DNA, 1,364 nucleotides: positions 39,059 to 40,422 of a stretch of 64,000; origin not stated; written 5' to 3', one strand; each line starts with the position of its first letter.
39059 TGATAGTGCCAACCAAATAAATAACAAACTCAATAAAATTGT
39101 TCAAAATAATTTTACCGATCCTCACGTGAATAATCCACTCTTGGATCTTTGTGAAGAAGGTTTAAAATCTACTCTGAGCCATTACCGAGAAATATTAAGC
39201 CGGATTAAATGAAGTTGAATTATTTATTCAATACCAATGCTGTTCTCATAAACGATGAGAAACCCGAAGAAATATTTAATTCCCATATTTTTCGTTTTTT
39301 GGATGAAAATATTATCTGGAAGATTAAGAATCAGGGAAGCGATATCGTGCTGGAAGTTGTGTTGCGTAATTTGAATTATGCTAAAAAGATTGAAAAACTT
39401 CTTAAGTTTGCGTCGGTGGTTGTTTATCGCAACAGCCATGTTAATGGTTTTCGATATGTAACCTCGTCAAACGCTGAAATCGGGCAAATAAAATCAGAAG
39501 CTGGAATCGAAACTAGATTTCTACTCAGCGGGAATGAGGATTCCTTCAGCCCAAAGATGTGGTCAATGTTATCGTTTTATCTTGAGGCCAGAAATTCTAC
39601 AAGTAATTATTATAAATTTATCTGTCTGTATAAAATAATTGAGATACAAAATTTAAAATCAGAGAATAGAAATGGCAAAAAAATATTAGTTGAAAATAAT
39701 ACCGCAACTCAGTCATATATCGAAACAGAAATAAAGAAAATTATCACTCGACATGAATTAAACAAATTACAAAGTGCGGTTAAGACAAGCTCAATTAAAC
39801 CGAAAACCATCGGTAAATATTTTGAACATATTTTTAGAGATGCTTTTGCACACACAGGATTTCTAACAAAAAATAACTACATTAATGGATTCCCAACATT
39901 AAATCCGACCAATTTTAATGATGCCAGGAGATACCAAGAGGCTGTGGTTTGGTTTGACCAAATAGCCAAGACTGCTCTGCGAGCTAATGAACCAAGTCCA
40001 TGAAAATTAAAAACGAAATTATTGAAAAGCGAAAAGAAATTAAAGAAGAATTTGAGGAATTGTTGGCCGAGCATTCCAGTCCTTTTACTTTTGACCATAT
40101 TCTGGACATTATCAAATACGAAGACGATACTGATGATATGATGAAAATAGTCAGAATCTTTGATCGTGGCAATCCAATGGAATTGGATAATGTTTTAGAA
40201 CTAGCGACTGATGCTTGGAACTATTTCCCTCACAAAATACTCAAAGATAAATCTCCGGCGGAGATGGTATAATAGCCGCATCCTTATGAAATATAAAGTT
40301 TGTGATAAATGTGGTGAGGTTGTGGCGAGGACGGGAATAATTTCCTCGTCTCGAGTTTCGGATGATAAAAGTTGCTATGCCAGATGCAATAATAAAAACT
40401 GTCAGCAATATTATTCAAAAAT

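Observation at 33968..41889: Tightly coupled 7-8 gene operon: STAND NTPase-nuclease, two HEPN-motif proteins and four orphan ORFs - candidate undescribed defence system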

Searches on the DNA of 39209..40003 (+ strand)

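Call 65: search_rna_families(sources=[L100, L102, L104, L105, L107, L109, L110], threshold=gathering)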
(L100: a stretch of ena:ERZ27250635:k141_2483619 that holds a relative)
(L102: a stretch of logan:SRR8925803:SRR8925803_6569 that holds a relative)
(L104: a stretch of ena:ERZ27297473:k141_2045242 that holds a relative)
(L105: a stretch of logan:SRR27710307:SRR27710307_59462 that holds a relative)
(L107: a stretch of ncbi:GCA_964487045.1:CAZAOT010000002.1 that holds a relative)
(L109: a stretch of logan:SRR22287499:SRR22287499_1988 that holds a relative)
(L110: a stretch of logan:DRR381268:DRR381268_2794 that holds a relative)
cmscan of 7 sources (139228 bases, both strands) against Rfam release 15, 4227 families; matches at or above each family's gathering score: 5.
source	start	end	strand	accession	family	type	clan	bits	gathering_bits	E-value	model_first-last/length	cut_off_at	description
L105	12334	12457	+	RF03000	LOOT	Gene; sRNA;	-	94.2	46.4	1.9e-16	1-121/121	no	LOOT RNA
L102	1606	1728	+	RF03000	LOOT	Gene; sRNA;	-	89.7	46.4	2.2e-15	1-121/121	no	LOOT RNA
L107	12407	12532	+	RF03000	LOOT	Gene; sRNA;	-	84.9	46.4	2.9e-14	1-121/121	no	LOOT RNA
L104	13929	14001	+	RF00005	tRNA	Gene; tRNA;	CL00001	70.2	29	6e-13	1-71/71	no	tRNA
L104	13849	13919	+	RF00005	tRNA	Gene; tRNA;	CL00001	64.9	29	1.7e-11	1-71/71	no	tRNA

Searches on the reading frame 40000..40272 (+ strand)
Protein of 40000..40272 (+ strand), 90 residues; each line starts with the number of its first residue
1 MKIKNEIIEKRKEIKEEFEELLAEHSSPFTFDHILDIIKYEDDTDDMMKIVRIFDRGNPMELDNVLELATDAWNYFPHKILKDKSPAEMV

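Call 3: search_protein_families(library=pfam, proteins=[window:40000-40272:+], max_evalue=0.1)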
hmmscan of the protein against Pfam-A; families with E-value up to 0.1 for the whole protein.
window:40000-40272:+ (90 aa): 0 families

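Call 4: search_protein_families(library=padloc, proteins=[window:40000-40272:+], max_evalue=0.1)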
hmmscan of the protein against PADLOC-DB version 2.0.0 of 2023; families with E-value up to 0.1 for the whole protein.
window:40000-40272:+ (90 aa): 0 families

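Call 5: search_protein_families(library=ncbifam, proteins=[window:40000-40272:+], max_evalue=0.1)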
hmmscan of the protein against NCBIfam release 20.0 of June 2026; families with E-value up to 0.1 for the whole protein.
window:40000-40272:+ (90 aa): 1 family
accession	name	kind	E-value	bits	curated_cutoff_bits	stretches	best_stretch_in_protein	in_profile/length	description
NF012016.0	PRK15472.1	equivalog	0.065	12.9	95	1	10-55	50-97/141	nucleoside triphosphatase NudI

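Call 6: search_protein_families(library=phrogs, proteins=[window:40000-40272:+], max_evalue=0.1)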
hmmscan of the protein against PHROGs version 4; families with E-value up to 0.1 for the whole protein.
window:40000-40272:+ (90 aa): 0 families
